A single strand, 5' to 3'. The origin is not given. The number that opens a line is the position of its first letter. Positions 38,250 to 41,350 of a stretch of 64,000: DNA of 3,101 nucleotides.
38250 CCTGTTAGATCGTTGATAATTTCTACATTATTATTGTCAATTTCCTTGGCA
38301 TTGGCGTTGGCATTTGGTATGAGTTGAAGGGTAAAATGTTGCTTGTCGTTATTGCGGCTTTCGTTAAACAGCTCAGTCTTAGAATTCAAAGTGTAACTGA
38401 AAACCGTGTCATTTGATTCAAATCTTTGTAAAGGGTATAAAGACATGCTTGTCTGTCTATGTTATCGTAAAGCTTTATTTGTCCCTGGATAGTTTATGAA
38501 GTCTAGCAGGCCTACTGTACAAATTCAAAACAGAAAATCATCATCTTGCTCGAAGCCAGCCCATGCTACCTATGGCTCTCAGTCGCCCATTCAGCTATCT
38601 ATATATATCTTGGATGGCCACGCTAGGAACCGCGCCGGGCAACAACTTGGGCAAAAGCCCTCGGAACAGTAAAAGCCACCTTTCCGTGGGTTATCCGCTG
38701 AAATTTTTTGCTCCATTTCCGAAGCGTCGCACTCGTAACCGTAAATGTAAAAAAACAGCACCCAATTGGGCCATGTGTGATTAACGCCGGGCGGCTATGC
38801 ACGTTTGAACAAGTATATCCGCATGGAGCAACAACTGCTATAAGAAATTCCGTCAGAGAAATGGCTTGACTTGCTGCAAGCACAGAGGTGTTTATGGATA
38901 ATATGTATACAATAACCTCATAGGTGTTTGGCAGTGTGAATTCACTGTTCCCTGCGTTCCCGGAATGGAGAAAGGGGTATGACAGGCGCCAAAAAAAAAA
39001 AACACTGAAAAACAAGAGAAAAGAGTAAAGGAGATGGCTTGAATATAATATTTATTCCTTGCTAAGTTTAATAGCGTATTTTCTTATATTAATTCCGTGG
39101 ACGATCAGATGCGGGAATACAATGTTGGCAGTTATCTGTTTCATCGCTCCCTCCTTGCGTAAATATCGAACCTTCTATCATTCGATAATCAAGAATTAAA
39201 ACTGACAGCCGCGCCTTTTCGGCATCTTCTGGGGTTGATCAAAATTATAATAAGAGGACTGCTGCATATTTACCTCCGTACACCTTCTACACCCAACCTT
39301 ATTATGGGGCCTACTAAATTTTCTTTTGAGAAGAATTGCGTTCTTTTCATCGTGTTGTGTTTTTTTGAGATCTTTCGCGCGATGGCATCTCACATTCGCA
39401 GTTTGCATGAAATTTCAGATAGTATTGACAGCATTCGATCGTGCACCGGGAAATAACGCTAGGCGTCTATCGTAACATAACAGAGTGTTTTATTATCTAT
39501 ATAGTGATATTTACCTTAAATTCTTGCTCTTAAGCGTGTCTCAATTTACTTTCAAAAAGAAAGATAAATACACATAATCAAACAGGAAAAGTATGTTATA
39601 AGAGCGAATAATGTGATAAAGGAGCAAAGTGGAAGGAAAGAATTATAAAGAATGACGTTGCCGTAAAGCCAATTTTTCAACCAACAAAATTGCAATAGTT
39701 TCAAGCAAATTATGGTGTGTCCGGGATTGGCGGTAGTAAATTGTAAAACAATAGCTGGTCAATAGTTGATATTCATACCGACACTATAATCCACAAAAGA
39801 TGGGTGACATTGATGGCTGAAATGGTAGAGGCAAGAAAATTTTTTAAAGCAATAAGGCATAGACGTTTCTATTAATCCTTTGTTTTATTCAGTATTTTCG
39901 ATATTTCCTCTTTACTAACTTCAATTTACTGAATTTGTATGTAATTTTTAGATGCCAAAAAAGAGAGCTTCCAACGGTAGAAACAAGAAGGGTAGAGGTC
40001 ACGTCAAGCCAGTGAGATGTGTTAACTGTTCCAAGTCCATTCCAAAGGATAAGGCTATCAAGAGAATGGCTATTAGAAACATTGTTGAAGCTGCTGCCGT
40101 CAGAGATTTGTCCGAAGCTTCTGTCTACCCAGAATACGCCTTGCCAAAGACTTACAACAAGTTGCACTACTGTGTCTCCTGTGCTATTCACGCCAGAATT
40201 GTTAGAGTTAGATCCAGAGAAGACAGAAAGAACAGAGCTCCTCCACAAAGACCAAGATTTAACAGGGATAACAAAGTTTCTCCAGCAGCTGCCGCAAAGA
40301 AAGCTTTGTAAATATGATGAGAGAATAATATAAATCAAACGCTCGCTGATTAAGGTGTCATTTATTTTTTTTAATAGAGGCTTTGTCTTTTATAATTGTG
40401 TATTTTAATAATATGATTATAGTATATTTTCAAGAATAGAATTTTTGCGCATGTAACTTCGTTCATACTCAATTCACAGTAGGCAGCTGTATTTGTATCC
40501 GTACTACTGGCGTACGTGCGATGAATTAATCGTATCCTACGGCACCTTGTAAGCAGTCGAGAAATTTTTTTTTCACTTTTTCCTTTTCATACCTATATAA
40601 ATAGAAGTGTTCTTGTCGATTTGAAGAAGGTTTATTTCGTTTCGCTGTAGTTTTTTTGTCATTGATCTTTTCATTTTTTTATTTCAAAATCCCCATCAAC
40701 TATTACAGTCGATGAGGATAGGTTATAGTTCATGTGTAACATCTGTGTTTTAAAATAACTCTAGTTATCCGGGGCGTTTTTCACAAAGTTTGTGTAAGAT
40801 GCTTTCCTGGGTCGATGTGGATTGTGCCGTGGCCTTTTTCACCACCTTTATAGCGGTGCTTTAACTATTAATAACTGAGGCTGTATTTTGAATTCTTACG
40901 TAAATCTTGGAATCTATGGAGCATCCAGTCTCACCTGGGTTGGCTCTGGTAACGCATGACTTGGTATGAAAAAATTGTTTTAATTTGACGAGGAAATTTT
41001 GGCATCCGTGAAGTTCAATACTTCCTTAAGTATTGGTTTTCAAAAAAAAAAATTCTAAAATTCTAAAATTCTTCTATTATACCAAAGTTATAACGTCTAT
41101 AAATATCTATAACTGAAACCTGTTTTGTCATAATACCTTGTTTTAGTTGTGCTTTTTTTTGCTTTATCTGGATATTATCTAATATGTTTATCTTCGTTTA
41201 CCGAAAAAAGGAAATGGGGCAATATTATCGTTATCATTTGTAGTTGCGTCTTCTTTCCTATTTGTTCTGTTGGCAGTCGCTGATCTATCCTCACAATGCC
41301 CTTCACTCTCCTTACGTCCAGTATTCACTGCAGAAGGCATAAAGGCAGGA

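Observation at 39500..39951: Candidate 5'UTR intron immediately upstream of the RPS26B start codon.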

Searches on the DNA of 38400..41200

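Call 4: search_rna_families(source=window, start=38400, end=41200, threshold=evalue, max_evalue=1)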
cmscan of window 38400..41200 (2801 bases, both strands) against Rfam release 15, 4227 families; matches with E-value up to 1: 1.
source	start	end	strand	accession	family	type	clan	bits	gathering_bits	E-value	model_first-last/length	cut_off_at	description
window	40698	40883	+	RF01244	snR4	Gene; snRNA; snoRNA; CD-box;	-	222.1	37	2.9e-50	1-187/187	no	Small nucleolar RNA snR4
